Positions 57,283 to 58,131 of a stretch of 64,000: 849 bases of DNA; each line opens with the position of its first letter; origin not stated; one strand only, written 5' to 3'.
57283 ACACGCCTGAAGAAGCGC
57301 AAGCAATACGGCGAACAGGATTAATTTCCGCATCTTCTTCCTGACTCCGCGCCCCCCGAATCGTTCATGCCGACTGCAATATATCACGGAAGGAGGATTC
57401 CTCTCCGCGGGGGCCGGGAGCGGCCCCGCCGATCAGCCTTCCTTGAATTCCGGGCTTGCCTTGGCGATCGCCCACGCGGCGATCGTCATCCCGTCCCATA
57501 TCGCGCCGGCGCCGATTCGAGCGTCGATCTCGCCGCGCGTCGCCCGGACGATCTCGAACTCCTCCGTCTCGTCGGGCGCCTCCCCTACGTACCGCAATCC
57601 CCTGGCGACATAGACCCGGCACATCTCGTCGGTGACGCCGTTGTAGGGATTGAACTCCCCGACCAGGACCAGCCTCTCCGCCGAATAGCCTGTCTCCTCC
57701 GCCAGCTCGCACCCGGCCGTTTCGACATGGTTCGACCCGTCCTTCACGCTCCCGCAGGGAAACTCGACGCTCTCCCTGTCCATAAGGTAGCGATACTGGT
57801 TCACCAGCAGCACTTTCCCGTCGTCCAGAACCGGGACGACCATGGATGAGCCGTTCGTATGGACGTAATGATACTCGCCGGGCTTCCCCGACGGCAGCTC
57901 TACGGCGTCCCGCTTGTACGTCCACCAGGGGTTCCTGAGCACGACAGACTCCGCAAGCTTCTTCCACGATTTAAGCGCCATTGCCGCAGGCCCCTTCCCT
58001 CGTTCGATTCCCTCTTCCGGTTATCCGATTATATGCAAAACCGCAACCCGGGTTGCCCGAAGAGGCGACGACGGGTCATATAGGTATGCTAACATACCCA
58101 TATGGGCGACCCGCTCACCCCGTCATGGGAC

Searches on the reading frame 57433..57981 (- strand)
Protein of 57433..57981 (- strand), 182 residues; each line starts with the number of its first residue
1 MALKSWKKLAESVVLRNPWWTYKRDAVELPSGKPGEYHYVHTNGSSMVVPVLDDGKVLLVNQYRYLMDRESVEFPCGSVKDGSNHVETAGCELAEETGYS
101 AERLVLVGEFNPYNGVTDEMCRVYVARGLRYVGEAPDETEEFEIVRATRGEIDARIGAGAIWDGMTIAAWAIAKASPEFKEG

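Call 5: search_protein_families(library=pfam, proteins=[window:57433-57981:-], max_evalue=0.01)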
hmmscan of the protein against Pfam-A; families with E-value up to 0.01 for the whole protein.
window:57433-57981:- (182 aa): 1 family
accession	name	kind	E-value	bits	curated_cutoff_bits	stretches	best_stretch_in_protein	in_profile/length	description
PF00293.34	NUDIX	-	2.3e-09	37.8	21.1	1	48-142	7-107/134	NUDIX domain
